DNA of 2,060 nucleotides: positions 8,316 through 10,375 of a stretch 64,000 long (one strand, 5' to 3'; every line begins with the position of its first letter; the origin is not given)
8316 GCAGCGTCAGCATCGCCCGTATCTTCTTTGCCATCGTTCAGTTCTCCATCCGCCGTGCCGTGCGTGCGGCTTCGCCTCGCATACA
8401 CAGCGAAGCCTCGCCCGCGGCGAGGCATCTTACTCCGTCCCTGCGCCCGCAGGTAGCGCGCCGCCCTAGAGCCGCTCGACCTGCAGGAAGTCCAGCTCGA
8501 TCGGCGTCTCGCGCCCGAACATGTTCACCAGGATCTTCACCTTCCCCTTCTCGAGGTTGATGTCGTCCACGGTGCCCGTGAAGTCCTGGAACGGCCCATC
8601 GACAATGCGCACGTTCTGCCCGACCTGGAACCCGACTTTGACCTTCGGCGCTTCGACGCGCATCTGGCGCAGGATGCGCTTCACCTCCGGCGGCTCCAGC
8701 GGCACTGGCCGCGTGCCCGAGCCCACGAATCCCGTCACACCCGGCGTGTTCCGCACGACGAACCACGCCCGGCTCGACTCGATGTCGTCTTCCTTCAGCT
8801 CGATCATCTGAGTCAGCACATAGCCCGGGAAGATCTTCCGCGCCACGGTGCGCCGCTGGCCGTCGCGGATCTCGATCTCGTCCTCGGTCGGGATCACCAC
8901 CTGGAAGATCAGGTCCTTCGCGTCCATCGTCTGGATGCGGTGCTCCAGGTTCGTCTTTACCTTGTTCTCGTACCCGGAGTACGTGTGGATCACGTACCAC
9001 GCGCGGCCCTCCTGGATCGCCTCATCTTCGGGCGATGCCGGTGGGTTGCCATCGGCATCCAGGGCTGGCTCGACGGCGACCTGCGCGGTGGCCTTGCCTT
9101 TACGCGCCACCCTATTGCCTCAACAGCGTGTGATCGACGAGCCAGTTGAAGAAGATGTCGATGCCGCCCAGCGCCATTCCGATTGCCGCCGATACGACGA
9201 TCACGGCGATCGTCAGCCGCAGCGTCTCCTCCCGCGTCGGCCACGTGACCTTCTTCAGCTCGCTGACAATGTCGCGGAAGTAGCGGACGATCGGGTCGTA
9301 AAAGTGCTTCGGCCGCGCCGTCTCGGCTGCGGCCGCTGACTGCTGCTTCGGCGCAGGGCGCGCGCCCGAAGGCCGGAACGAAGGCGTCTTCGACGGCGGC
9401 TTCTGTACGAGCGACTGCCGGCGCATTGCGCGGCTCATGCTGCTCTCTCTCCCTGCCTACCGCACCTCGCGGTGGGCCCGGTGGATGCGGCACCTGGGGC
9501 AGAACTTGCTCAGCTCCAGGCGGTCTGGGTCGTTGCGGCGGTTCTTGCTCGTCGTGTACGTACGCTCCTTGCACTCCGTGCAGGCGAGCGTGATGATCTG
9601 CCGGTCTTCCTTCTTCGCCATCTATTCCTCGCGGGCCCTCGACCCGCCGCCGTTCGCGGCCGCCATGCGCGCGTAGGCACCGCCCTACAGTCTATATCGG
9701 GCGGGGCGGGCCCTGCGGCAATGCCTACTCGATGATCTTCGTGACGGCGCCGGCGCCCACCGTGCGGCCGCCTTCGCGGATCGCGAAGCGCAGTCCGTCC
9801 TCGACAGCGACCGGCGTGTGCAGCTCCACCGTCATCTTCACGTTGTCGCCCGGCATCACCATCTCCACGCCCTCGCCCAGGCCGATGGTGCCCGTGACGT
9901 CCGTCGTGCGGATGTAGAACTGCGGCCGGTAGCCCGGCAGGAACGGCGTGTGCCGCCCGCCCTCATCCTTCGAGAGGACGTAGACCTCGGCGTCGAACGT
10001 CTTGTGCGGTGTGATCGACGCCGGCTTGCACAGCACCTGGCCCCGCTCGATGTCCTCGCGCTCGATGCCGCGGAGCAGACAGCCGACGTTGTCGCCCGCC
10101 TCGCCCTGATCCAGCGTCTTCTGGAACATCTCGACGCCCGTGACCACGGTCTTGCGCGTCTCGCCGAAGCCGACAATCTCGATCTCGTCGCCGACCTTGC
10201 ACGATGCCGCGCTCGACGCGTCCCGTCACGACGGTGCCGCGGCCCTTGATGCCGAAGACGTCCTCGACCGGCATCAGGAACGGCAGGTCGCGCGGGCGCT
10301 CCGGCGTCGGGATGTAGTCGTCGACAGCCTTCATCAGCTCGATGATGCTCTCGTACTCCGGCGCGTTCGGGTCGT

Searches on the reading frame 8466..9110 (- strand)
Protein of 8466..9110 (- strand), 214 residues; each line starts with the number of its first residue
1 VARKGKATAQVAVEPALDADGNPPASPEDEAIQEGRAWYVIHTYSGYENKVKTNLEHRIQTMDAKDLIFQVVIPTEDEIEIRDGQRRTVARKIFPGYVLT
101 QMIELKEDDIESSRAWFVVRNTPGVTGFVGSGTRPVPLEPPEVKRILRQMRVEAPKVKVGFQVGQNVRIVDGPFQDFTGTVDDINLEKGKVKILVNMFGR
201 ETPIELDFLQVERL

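Call 70: search_protein_families(library=pfam, max_evalue=0.0001, proteins=[window:8466-9110:-])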
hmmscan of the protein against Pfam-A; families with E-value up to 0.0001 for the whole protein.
window:8466-9110:- (214 aa): 2 families
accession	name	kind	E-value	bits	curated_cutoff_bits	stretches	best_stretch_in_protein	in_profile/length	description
PF02357.24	NusG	-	1.6e-27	96.3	22.2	1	37-147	2-93/93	Transcription termination factor nusG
PF00467.35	KOW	-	1.1e-06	28.7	22.3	1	163-193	1-31/32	KOW motif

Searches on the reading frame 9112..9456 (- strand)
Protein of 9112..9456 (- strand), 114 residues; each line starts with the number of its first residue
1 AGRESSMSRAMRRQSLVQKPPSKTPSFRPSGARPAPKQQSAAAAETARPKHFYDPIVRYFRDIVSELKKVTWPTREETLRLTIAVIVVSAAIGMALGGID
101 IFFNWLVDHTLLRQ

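Call 70: search_protein_families(library=pfam, max_evalue=0.0001, proteins=[window:9112-9456:-])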
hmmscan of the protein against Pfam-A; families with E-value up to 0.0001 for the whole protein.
window:9112-9456:- (114 aa): 1 family
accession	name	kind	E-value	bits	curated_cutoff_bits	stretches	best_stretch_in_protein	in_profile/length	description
PF00584.25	SecE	-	1.6e-19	70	22.7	1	58-108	2-52/55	SecE/Sec61-gamma subunits of protein translocation complex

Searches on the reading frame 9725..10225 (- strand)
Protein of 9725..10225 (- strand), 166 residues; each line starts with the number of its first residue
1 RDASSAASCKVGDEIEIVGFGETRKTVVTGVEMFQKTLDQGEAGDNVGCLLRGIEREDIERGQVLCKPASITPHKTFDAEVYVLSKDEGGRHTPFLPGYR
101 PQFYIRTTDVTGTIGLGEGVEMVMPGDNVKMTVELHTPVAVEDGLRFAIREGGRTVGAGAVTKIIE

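Call 70: search_protein_families(library=pfam, max_evalue=0.0001, proteins=[window:9725-10225:-])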
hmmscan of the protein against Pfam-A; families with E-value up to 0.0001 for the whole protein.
window:9725-10225:- (166 aa): 2 families
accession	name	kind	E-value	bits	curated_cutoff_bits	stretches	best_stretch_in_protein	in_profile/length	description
PF03143.23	GTP_EFTU_D3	-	1.6e-39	134.9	27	1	70-164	1-105/106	Elongation factor Tu C-terminal domain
PF03144.31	GTP_EFTU_D2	-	6.8e-16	58.9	30.3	1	10-66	14-73/73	Elongation factor Tu domain 2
